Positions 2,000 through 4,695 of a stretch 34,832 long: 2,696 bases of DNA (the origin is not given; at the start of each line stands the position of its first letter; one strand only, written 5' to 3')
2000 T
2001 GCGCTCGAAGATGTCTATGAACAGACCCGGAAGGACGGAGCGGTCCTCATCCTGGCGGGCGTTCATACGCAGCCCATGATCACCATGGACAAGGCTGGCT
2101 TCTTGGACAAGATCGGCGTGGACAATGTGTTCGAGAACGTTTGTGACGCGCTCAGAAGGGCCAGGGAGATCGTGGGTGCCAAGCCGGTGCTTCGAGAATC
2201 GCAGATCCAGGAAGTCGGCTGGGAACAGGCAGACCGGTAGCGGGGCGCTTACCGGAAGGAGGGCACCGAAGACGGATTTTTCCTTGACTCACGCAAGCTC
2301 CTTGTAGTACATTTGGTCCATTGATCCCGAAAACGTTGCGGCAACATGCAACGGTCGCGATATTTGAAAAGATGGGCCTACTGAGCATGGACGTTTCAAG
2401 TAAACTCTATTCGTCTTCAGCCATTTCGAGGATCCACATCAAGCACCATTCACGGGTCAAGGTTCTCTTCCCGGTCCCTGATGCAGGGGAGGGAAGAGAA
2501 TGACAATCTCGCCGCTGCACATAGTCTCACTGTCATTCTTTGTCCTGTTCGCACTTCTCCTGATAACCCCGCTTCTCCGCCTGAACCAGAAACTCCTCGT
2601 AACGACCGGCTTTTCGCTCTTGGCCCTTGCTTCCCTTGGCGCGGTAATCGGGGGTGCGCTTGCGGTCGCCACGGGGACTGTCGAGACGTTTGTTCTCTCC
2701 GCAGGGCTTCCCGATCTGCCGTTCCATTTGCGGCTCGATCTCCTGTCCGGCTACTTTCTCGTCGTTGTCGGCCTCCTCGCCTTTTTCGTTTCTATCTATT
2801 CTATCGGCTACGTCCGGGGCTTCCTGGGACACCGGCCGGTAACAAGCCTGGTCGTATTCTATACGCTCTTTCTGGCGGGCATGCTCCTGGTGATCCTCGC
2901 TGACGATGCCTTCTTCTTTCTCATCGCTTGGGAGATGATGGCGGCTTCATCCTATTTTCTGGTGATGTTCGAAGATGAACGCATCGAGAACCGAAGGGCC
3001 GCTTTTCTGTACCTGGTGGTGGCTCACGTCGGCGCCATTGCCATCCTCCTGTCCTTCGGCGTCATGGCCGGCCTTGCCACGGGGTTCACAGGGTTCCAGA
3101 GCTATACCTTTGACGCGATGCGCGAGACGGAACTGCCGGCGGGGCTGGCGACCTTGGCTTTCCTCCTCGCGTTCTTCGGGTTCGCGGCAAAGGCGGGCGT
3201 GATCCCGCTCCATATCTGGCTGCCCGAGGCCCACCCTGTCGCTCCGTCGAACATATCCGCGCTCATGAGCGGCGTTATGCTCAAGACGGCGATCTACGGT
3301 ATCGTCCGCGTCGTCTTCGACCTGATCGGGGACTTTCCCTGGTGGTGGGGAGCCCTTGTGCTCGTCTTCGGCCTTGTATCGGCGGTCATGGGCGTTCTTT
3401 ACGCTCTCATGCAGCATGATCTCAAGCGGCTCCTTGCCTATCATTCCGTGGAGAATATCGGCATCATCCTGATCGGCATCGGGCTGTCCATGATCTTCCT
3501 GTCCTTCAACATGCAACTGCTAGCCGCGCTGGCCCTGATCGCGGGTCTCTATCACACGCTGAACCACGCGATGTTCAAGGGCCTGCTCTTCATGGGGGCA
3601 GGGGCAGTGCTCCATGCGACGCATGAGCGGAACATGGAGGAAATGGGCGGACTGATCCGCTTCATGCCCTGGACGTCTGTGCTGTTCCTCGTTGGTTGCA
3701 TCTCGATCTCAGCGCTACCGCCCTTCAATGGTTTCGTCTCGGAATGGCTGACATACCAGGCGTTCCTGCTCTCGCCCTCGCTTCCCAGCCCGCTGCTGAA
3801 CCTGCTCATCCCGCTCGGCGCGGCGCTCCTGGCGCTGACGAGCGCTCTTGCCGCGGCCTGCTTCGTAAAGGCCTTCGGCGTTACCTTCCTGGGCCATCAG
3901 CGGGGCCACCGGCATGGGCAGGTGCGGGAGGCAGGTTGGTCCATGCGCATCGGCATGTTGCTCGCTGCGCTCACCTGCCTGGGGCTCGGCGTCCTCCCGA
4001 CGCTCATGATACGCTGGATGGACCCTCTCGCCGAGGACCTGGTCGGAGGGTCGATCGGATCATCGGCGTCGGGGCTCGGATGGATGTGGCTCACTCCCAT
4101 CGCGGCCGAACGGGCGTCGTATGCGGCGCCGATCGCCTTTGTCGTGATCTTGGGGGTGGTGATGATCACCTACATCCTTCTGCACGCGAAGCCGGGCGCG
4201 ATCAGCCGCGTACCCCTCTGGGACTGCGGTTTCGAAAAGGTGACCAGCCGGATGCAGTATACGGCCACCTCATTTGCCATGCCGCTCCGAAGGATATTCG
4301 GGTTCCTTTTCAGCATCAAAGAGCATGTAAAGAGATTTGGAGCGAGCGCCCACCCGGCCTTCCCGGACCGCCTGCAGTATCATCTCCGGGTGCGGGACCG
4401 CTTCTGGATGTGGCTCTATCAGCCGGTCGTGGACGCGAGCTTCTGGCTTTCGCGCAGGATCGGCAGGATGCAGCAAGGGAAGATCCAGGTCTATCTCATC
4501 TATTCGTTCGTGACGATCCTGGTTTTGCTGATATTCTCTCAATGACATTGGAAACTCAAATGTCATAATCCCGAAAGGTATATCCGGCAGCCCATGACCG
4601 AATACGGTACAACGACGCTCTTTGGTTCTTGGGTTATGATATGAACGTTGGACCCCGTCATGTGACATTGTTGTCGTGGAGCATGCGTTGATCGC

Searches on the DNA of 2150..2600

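Call 64: search_rna_families(source=window, start=2150, end=2600, threshold=evalue, max_evalue=1)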
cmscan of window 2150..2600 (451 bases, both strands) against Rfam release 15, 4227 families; matches with E-value up to 1: 1.
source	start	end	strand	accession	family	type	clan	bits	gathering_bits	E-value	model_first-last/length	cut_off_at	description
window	2461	2499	-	RF02795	Pab91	Gene; snRNA; snoRNA; HACA-box;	-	18.2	71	0.89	1-57/57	no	Pab91 RNA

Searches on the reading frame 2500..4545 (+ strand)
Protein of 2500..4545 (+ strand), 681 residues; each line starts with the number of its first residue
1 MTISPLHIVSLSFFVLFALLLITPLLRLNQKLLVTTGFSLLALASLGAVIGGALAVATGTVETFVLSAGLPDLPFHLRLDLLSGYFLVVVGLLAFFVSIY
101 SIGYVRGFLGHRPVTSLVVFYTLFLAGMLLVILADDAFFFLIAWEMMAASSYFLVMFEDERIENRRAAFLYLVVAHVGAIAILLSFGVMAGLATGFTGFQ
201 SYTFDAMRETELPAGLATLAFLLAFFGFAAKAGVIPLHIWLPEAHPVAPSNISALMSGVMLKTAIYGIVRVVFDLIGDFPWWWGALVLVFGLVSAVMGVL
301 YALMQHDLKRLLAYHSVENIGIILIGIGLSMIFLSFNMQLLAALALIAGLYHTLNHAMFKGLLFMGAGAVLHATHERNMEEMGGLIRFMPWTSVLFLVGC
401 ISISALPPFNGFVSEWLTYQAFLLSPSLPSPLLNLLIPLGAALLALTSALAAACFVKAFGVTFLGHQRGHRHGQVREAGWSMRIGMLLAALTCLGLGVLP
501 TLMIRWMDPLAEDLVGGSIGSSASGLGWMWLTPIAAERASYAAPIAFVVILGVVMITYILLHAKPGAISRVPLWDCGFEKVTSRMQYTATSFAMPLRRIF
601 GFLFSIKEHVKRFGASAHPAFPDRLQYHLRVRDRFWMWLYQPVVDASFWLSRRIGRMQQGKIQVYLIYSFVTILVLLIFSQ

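Call 3: search_protein_families(library=pfam, proteins=[window:2500-4545:+])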
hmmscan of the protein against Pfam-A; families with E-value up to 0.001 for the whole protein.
window:2500-4545:+ (681 aa): 2 families
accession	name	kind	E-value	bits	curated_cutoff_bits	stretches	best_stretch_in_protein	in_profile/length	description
PF00361.26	Proton_antipo_M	-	4.5e-50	170.9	21.5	1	134-421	1-274/294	NADH:quinone oxidoreductase/Mrp antiporter, TM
PF00662.26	Proton_antipo_N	-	7.4e-06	26.2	24.5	1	72-105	8-41/51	NADH-Ubiquinone oxidoreductase (complex I), chain 5 N-terminus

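Call 4: search_protein_families(library=ncbifam, proteins=[window:2500-4545:+])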
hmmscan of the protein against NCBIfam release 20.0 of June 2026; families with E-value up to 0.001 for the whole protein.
window:2500-4545:+ (681 aa): 73 families (the best 25 are shown)
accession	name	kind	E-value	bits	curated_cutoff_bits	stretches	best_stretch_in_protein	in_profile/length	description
NF005086.0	PRK06521.1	equivalog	6.4e-246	818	667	1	5-679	4-666/669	hydrogenase 4 subunit B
NF006418.0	PRK08667.1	equivalog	3.4e-158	528.1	794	2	15-501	11-487/644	hydrogenase membrane subunit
NF005958.0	PRK08042.1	equivalog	4.4e-82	276.8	727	1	43-609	34-569/608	formate hydrogenlyase subunit 3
NF006240.0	PRK08376.1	subfamily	1.2e-81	275.3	662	1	57-514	63-507/521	putative monovalent cation/H+ antiporter subunit D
NF006419.0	PRK08668.1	equivalog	2.4e-71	241.3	617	1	17-617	9-578/613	NADH dehydrogenase subunit M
NF009310.0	PRK12668.1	equivalog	7.9e-65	219.8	564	1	13-507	10-441/584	Na(+)/H(+) antiporter subunit D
NF005044.0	PRK06458.1-4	equivalog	2.9e-59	201.3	610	1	15-454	9-444/531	hydrogenase 4 subunit F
NF009287.0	PRK12647.1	equivalog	1.2e-53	182.8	937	1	15-508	9-475/773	putative monovalent cation/H+ antiporter subunit A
NF009290.0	PRK12650.1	equivalog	2.7e-53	181.1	980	1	49-513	51-485/966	DUF4040 family protein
TIGR01972.1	NDH_I_M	subfamily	3.4e-53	181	263.8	1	72-514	69-482/486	NADH-quinone oxidoreductase subunit M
NF009288.0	PRK12648.1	equivalog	4.1e-53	180.7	1104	1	16-507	10-478/954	monovalent cation/H+ antiporter subunit A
NF005041.0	PRK06458.1-1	equivalog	6.1e-52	177.3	951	1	11-436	1-427/526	hydrogenase 4 subunit F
NF005046.0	PRK06459.1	equivalog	1e-51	176.3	460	1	82-679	47-583/587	hydrogenase 4 subunit B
TIGR00940.1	2a6301s01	subfamily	4.6e-51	174.1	920.45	1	15-505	8-494/793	monovalent cation:proton antiporter subunit A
NF005097.0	PRK06525.1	equivalog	9.1e-50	169.7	430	1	14-488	12-463/480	hydrogenase 4 subunit D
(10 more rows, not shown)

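Call 53: search_solved_structures(query=window:2500-4545:+, max_evalue=1e-25, show_alignments=2)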
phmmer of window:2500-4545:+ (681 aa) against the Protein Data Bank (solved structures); distinct sequences matched with E-value up to 1e-25: 17.
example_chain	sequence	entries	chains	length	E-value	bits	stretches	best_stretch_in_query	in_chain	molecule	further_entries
7z0s_C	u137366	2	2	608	1.6e-70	241.9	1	43-607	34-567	Formate hydrogenlyase subunit 3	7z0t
6cfw_H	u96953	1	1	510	2.8e-61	211.3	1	78-511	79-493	Monovalent cation/H+ antiporter subunit D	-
6z16_A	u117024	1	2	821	1.8e-41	145.9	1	74-503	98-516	Multisubunit Na+/H+ antiporter, A subunit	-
7qru_A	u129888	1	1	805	1.8e-39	139.3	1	6-504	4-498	Na+/H+ antiporter subunit A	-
4he8_L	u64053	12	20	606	8.2e-38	133.8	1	49-478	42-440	NADH-quinone oxidoreductase subunit 12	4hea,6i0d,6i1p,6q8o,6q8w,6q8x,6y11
6u8y_X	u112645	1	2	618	5.2e-37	131.2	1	92-601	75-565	NADH dehydrogenase subunit M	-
6hum_F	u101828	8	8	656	2e-35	125.9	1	76-493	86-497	NADH dehydrogenase subunit 5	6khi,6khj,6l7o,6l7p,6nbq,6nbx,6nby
7d3u_A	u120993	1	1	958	6.6e-34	120.9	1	10-439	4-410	Monovalent Na+/H+ antiporter subunit A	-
7qru_D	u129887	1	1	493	1.7e-29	106.4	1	15-475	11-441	Na+/H+ antiporter subunit D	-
7p61_M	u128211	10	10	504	5.6e-29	104.6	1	73-427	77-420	NADH dehydrogenase I subunit M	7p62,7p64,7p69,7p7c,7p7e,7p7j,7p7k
3rko_M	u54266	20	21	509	5.8e-29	104.6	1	73-427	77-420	NADH-QUINONE OXIDOREDUCTASE SUBUNIT M | NADH dehydrogenase I subunit M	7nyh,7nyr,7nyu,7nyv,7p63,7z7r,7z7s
8e9g_L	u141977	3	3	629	1.5e-27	99.9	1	67-510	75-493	NADH-quinone oxidoreductase, L subunit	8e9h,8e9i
7ar7_L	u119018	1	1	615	1.1e-26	97.1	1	34-500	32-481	NADH-ubiquinone oxidoreductase chain 5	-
7aqq_L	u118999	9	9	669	1.1e-26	97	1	34-500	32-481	NADH-ubiquinone oxidoreductase chain 5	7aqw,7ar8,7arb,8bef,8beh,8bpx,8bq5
7a23_a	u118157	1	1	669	2.6e-26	95.8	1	35-500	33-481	Nad5m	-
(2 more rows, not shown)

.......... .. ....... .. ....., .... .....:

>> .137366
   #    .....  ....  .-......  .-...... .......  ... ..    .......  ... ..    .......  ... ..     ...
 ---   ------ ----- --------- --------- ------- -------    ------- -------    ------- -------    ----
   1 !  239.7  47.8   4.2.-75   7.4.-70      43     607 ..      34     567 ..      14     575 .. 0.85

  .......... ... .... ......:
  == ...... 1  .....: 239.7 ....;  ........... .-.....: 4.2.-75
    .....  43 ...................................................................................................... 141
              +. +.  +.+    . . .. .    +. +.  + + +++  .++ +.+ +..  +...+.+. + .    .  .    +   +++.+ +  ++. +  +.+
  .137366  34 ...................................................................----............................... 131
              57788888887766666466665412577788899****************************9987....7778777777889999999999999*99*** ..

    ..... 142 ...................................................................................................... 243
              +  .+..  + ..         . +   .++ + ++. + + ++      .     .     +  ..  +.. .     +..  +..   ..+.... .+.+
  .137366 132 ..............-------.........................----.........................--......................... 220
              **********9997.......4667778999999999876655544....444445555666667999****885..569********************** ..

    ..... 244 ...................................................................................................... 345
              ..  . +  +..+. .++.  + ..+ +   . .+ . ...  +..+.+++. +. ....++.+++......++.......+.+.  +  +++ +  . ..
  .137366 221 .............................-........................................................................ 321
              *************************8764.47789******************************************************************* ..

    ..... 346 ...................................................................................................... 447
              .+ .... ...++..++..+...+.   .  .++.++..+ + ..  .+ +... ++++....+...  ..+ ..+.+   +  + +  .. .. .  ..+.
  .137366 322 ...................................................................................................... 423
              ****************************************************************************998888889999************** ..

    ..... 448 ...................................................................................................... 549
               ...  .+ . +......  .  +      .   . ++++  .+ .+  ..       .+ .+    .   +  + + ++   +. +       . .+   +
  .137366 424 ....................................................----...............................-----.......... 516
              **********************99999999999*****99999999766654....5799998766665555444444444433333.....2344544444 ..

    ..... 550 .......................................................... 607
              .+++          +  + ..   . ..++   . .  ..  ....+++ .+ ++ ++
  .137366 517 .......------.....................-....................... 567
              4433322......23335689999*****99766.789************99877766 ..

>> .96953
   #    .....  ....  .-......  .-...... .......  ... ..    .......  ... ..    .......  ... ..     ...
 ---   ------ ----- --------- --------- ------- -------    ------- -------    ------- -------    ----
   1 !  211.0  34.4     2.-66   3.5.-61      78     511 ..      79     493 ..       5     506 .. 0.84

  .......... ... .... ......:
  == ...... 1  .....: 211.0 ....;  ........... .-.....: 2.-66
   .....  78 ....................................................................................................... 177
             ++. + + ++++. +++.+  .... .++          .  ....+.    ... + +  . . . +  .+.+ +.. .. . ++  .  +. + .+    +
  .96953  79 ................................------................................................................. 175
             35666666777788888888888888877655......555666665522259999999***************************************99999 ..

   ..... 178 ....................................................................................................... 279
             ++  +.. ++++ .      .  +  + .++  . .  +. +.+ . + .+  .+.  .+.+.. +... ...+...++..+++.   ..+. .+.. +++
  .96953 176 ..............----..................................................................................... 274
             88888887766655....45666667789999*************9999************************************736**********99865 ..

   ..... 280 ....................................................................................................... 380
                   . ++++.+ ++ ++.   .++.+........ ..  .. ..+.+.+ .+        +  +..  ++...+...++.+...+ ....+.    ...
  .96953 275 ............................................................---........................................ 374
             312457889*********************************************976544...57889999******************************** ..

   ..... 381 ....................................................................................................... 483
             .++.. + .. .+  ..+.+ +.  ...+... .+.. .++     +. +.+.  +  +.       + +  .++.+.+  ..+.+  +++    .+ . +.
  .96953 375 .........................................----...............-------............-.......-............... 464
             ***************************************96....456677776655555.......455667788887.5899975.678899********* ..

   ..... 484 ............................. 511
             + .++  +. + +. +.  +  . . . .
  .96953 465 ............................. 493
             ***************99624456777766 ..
